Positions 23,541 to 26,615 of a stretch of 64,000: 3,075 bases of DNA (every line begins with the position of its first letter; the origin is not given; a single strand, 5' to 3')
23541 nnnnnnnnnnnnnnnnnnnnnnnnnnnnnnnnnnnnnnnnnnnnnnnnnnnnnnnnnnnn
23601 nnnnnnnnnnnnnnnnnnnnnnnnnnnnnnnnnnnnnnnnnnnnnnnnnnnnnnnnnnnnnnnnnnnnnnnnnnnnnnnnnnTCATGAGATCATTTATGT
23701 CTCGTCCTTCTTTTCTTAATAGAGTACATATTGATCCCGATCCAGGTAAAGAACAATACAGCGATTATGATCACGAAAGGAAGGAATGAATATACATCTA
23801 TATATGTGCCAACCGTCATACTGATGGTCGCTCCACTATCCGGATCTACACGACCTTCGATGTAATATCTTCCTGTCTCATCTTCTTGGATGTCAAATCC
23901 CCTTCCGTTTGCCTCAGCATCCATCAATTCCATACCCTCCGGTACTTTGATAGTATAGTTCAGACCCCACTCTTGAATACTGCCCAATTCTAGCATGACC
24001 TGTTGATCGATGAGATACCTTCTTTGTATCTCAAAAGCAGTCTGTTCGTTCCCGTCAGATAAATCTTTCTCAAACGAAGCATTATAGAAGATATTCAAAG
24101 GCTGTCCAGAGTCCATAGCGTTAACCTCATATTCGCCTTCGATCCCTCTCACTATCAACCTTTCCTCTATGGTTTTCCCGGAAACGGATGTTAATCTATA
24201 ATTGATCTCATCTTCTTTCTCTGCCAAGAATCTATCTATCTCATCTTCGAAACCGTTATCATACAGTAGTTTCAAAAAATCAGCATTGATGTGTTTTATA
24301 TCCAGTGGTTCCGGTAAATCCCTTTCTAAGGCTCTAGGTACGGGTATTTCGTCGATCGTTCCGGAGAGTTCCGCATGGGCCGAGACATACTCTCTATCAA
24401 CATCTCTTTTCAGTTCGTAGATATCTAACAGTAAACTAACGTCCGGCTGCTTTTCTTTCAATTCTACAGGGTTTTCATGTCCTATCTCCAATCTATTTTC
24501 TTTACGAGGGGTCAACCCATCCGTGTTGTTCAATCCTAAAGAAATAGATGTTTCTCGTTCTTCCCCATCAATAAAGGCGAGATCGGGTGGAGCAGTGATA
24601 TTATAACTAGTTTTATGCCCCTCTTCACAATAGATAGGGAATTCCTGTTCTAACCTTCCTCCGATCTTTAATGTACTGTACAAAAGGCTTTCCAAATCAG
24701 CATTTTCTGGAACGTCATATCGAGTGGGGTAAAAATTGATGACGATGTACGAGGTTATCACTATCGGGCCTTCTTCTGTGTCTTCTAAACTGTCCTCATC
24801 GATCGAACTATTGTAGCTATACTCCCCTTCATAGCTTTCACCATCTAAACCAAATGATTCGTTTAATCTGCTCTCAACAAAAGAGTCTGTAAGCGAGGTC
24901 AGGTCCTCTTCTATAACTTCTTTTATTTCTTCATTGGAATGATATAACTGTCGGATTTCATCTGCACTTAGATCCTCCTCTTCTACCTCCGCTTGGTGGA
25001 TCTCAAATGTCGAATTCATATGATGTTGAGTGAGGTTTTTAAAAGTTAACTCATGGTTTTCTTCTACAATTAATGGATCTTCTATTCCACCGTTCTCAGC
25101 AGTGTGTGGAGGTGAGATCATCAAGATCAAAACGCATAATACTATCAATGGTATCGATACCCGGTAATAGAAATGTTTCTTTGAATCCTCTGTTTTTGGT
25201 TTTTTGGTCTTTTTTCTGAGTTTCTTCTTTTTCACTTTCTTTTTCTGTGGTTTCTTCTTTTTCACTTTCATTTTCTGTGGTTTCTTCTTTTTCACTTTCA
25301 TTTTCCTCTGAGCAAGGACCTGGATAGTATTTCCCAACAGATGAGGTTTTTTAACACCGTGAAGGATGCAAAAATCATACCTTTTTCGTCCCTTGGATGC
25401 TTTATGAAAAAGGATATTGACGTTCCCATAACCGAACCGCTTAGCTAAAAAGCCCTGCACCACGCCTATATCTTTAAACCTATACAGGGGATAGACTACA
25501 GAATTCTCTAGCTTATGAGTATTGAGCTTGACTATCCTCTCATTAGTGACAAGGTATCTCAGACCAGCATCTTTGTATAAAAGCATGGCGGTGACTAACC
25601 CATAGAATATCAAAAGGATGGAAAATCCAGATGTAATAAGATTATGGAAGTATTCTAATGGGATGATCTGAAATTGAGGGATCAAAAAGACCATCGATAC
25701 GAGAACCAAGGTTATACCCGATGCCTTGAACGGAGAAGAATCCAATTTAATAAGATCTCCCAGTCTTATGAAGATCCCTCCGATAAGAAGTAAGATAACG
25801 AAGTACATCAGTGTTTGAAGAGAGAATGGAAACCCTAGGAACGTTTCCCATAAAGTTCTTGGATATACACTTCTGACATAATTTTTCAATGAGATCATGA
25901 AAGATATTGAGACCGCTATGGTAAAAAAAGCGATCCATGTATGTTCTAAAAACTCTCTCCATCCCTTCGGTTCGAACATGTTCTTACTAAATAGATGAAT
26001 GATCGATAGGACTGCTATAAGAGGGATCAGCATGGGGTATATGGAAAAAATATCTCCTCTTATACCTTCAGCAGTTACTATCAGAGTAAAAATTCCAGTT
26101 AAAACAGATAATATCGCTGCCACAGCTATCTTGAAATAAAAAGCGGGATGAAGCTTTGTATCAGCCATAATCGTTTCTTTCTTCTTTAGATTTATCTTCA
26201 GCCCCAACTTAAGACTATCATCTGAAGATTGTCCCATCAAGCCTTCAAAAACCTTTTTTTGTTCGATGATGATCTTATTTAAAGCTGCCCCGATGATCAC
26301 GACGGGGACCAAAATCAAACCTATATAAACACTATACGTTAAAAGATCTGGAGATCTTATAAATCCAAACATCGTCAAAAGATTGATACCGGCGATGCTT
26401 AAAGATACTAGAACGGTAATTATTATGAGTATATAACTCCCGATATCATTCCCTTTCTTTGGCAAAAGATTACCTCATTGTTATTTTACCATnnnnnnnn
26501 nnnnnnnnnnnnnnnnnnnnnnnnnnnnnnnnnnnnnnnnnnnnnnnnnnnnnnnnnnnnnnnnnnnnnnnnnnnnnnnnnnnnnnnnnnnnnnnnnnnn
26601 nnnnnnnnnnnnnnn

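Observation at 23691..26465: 924-aa polytopic membrane protein combining a bacterial-type PH domain, a poly-lysine tract encoded by a 30-nt DNA repeat, and a large acidic ectodomain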

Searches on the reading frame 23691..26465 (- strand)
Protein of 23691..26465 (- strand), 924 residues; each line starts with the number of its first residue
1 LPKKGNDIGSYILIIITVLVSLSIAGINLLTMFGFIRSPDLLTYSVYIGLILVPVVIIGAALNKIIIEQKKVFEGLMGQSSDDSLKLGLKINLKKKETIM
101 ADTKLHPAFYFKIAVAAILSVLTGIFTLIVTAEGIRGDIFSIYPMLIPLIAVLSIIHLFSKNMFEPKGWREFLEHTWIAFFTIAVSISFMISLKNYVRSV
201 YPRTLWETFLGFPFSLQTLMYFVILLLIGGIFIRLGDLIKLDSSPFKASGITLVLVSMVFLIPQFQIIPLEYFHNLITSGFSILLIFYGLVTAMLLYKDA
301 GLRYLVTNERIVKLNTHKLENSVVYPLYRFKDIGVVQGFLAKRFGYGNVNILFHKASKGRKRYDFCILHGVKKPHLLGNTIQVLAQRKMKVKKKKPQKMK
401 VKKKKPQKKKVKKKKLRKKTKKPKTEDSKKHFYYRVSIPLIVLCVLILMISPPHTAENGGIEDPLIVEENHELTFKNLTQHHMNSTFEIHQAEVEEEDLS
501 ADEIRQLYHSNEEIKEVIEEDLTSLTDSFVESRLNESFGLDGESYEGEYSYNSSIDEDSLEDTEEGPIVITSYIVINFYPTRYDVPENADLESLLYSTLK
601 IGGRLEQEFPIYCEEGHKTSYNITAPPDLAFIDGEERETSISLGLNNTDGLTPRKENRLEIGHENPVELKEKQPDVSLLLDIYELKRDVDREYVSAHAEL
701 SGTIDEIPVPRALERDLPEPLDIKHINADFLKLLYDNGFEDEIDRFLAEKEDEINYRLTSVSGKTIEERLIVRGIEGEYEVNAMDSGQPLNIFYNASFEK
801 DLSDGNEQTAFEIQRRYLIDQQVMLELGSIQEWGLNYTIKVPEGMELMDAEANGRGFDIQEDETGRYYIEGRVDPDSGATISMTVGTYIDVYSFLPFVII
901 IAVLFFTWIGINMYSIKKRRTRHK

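Call 4: search_protein_families(library=pfam, proteins=[window:23691-26465:-], max_evalue=1)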
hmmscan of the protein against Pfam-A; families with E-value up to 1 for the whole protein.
window:23691-26465:- (924 aa): 1 family
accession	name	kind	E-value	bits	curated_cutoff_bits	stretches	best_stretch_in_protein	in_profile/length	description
PF08351.18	TmcA_N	-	0.74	10.1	22.7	0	352-435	6-88/178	tRNA(Met) cytidine acetyltransferase TmcA, N-terminal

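Call 5: search_protein_families(library=ncbifam, proteins=[window:23691-26465:-], max_evalue=1)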
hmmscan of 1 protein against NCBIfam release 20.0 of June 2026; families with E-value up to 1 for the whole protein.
window:23691-26465:- (924 aa): 3 families
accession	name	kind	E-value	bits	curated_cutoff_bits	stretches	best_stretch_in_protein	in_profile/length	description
NF047584.1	LIC11612_FN_binding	equivalog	0.024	14.4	260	1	363-476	75-140/323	LIC11612 family fibronectin-binding protein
NF033483.0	PknB_PASTA_kin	equivalog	0.099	11.6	450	1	389-504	291-405/563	Stk1 family PASTA domain-containing Ser/Thr kinase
NF053819.1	EF0750_LPXTG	subfamily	0.82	10.2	47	1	393-450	44-101/105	EF2685/EF0750 family sortase-dependent surface protein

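Call 7: find_homologous_proteins(query=window:23691-26465:-, max_evalue=0.001)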
Query window:23691-26465:- (924 aa): 20 proteins with E <= 0.001 among 8000 candidates.
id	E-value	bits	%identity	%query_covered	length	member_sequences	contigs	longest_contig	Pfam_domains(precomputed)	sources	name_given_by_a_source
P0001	0.0e+0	2064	100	100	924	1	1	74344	-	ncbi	ncbi:MAG: hypothetical protein R6W73_06545 [Candidatus Saliniplasma sp.]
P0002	0.0e+0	1207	58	100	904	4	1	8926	-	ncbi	ncbi:MAG: hypothetical protein ACOC53_06970 [Candidatus Saliniplasma sp.]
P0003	0.0e+0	1188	59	100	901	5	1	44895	-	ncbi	ncbi:MAG: hypothetical protein ACQEQM_01890 [Thermoplasmatota archaeon]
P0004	0.0e+0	1180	58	99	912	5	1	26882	-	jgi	-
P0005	0.0e+0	1104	55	100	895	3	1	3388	-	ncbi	-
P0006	3.8e-288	977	50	99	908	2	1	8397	-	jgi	-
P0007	3.5e-285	967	50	100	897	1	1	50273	-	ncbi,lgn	-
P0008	8.9e-225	767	39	100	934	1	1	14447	-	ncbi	ncbi:MAG: hypothetical protein ACQESD_02080 [Thermoplasmatota archaeon]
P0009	6.2e-221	754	40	97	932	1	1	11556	-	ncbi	ncbi:MAG: hypothetical protein R6U61_01595, partial [Thermoplasmata archaeon]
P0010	6.2e-215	734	38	97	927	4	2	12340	-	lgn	-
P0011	2.3e-212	726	39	99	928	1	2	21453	-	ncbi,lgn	-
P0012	2.1e-203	696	39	100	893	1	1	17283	-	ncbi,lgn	-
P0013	2.7e-203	696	39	100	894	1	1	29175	-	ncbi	-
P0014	6.4e-202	691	39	100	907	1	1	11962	-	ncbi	-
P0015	8.9e-201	687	39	99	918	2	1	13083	-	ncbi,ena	-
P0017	1.3e-185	637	38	96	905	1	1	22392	-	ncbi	-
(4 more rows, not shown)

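Call 12: search_protein_families(library=pfam, alignment_id=A1, max_evalue=1)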
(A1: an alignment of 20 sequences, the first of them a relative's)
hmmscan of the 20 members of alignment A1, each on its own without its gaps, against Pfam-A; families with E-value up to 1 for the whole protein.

A. member 1, P0001 (924 aa): 1 family
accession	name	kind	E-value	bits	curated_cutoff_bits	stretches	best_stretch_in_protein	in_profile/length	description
PF08351.18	TmcA_N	-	0.74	10.1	22.7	0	352-435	6-88/178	tRNA(Met) cytidine acetyltransferase TmcA, N-terminal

B. families by the number of members that match (of 20 scanned): 12 families
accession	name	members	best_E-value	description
PF03703.20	bPH_2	3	0.0047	Bacterial PH domain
PF02095.21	Extensin_1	1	0.0081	Extensin-like protein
PF08546.17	ApbA_C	1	0.058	Ketopantoate reductase PanE/ApbA C terminal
PF20185.3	DUF6548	1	0.069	Family of unknown function (DUF6548)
PF23583.2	EF_HAND_2_PLCG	1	0.071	PLCG EF-hand motif 2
PF20736.2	Glyco_hydro127M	1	0.081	Beta-L-arabinofuranosidase, GH127 middle domain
PF07074.17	TRAP-gamma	1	0.11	Translocon-associated protein, gamma subunit (TRAP-gamma)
PF23709.1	MftA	1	0.13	Mycofactocin precursor peptide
PF25249.1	Ig_CFAP65_7th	1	0.27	CFAP65, seventh Ig-like domain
PF01312.24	Bac_export_2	1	0.58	FlhB HrpN YscU SpaS Family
PF08351.18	TmcA_N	1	0.74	tRNA(Met) cytidine acetyltransferase TmcA, N-terminal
PF18205.6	VPDSG-CTERM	1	0.75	VPDSG-CTERM motif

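Call 13: find_encoding_contigs(protein=P0003, flank=6000, max_places=2)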
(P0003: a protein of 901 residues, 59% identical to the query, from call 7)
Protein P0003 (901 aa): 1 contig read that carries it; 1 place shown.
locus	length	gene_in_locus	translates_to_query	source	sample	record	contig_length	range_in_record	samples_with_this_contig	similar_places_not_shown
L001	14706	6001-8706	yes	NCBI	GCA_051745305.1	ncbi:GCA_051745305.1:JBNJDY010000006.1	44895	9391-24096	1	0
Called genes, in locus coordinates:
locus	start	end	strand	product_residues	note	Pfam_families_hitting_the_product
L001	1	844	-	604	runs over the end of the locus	PF00326:Peptidase_S9, PF12146:Hydrolase_4 (faint), PF02230:Abhydrolase_2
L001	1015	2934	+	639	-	PF00270:DEAD, PF04851:ResIII, PF06733:DEAD_2, PF06777:HBB, PF13307:Helicase_C_2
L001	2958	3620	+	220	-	PF02492:cobW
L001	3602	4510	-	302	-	-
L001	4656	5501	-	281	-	PF13793:Pribosyltran_N, PF00156:Pribosyltran, PF14572:Pribosyl_synth (weak)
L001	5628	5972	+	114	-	PF01849:NAC, PF19026:UBA_HYPK (weak)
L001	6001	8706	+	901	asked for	-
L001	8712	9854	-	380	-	PF00072:Response_reg, PF13188:PAS_8 (faint), PF08448:PAS_4, PF13426:PAS_9 (weak), PF00989:PAS, PF08448:PAS_4 (weak), PF13426:PAS_9, PF08447:PAS_3 (weak)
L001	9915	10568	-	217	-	PF00025:Arf, PF00071:Ras, PF08477:Roc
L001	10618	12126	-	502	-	PF01921:tRNA-synt_1f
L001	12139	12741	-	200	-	PF00156:Pribosyltran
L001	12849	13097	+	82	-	-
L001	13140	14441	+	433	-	PF01210:NAD_Gly3P_dh_N (faint), PF03446:NAD_binding_2 (faint), PF03721:UDPG_MGDP_dh_N, PF03807:F420_oxidored (faint), PF00984:UDPG_MGDP_dh, PF03720:UDPG_MGDP_dh_C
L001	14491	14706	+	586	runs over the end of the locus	PF04068:Fer4_RLI, PF00037:Fer4 (weak), PF00005:ABC_tran, PF13304:AAA_21 (faint), PF02463:SMC_N, PF00005:ABC_tran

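Call 14: find_encoding_contigs(protein=P0013, flank=6000, max_places=2)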
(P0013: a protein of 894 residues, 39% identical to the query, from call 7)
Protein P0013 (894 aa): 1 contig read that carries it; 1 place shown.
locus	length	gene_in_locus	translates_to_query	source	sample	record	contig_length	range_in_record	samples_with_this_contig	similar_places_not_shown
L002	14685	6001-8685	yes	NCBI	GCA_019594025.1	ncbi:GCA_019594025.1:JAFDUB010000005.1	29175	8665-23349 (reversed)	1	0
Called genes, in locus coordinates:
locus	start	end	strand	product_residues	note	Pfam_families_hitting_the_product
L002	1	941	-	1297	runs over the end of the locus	PF05048:NosD, PF13229:Beta_helix, PF05048:NosD, PF13229:Beta_helix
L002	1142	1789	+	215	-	PF18911:PKD_4, PF00801:PKD, PF22352:K319L-like_PKD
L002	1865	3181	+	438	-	-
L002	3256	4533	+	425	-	PF04894:Nre_N, PF04895:Nre_C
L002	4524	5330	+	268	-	PF20903:SPL (faint), PF04055:Radical_SAM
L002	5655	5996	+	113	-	PF01849:NAC, PF19026:UBA_HYPK (weak)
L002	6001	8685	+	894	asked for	-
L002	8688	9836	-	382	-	PF00072:Response_reg, PF08448:PAS_4 (weak), PF13426:PAS_9 (weak), PF00989:PAS, PF13188:PAS_8, PF13426:PAS_9, PF08447:PAS_3 (weak)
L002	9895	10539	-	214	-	PF00025:Arf, PF00071:Ras, PF08477:Roc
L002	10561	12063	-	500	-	PF01921:tRNA-synt_1f, PF19269:Anticodon_2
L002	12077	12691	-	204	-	PF00156:Pribosyltran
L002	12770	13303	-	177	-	-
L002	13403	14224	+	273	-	PF00071:Ras, PF03193:RsgA_GTPase (faint), PF08477:Roc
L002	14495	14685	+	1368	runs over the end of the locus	-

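Call 15: find_encoding_contigs(protein=P0017, flank=6000, max_places=2)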
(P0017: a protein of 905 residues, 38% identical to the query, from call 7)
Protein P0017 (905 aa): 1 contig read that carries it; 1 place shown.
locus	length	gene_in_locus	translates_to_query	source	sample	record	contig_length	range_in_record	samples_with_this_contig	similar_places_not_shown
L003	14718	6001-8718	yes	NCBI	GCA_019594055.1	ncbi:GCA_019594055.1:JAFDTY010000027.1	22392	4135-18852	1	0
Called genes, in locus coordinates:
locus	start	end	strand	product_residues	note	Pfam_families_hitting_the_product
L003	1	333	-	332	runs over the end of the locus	PF00297:Ribosomal_L3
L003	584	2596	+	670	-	PF13205:Big_5 (weak)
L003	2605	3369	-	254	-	PF01209:Ubie_methyltran, PF13489:Methyltransf_23, PF05175:MTS, PF03848:TehB, PF13847:Methyltransf_31, PF08241:Methyltransf_11, PF08242:Methyltransf_12, PF13649:Methyltransf_25, +1 more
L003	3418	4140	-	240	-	PF00154:RecA_N (weak), PF03796:DnaB_C (faint), PF06745:ATPase, PF08423:Rad51, PF13481:AAA_25, PF13479:AAA_24 (faint)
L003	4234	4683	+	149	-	-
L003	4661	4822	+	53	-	-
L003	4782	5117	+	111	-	-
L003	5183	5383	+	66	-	-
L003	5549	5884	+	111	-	PF01849:NAC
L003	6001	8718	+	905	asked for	-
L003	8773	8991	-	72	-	-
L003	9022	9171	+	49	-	-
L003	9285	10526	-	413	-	PF02558:ApbA (weak), PF03446:NAD_binding_2 (weak), PF03721:UDPG_MGDP_dh_N, PF00984:UDPG_MGDP_dh, PF03720:UDPG_MGDP_dh_C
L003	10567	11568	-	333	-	PF04007:DUF354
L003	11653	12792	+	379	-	-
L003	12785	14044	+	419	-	PF00884:Sulfatase, PF01663:Phosphodiest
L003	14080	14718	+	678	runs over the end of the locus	PF00534:Glycos_transf_1, PF20706:GT4-conflict (weak), PF13692:Glyco_trans_1_4, PF13524:Glyco_trans_1_2 (faint), PF13439:Glyco_transf_4 (weak), PF00534:Glycos_transf_1, PF13692:Glyco_trans_1_4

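Call 23: find_related_loci(query=A1, collection=genome_contigs, flank=3000)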
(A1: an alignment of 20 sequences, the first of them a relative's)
Query A1 (924 aa) in genome_contigs; peptide patterns used: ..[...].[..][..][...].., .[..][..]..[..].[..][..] (x = any residue, [..] = any of these).
54 stretches matched a pattern; 20 encode a relative of the query (tblastn E <= 1e-3); 19 distinct loci.
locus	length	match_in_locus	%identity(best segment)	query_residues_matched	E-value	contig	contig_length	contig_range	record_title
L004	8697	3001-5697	60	1-922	0e+0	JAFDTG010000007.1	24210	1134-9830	MAG: Candidatus Saliniplasma halalkaliphilum isolate HAP6 k141_600164_length_24210_cov_43.3690, whole genome shotgun seq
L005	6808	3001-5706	58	1-922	0e+0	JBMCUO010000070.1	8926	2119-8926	MAG: Candidatus Saliniplasma sp. isolate D4M11_23 NODE_4771_length_8926_cov_10.683012, whole genome shotgun sequence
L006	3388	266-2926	55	1-916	0e+0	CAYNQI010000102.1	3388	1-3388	MAG TPA_asm: uncultured Thermoplasmata archaeon isolate binchicken_co32_338 genome assembly, contig: NODE_53234_length_3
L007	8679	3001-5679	50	1-920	0e+0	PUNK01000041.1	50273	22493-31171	MAG: Thermoplasmata archaeon isolate B1Sed10_191R1 B1-Sed10-C374, whole genome shotgun sequence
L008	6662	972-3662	51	1-913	0e+0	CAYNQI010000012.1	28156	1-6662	MAG TPA_asm: uncultured Thermoplasmata archaeon isolate binchicken_co32_338 genome assembly, contig: NODE_2187_length_28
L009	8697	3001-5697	59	1-922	0e+0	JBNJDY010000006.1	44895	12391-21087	MAG: Thermoplasmatota archaeon isolate Y23_30dBSe4.bin.148 NODE_326_length_44895_cov_23.143339, whole genome shotgun seq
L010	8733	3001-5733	39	8-916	0e+0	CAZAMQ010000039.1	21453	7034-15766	MAG TPA_asm: uncultured Thermoplasmata archaeon isolate SRP141376_co1_89 genome assembly, contig: NODE_5277_length_21453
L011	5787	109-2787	40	28-920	0e+0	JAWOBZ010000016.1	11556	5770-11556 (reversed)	MAG: Thermoplasmata archaeon isolate BLK3-3.bin.4 k191_274912, whole genome shotgun sequence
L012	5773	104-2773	39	1-920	0e+0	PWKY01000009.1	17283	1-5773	MAG: Thermoplasmata archaeon isolate CSSed10_214 CS-Sed10-C6521, whole genome shotgun sequence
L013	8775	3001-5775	38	8-919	0e+0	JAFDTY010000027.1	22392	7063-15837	MAG: Candidatus Haladaptatiplasma halalkaliphilum isolate HAP24 k141_509915_length_22392_cov_10.0000, whole genome shotg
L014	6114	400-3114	39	1-924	0e+0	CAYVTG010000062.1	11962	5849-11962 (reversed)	MAG TPA_asm: uncultured Thermoplasmata archaeon isolate SRP141376_co2_395 genome assembly, contig: NODE_10301_length_119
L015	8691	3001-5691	38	28-920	0e+0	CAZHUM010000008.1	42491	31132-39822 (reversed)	MAG TPA_asm: uncultured Thermoplasmata archaeon isolate SRP141376_co2_322 genome assembly, contig: NODE_2090_length_4249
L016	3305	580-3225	36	1-921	9e-179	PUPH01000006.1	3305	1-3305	MAG: Thermoplasmata archaeon isolate B1Sed10_107R1 B1-Sed10-C49936, whole genome shotgun sequence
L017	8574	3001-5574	33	3-914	5e-156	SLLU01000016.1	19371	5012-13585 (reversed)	MAG: Candidatus Halarchaeoplasma halalkaliphilum isolate CSSed165cm_322 CSSed16-5cm-6966, whole genome shotgun sequence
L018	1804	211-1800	46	4-521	2e-145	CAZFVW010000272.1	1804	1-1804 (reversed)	MAG TPA_asm: uncultured Thermoplasmata archaeon isolate SRP141376_co2_58 genome assembly, contig: NODE_94969_length_1804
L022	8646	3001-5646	35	1-920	1e-165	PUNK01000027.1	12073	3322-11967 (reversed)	MAG: Thermoplasmata archaeon isolate B1Sed10_191R1 B1-Sed10-C7069, whole genome shotgun sequence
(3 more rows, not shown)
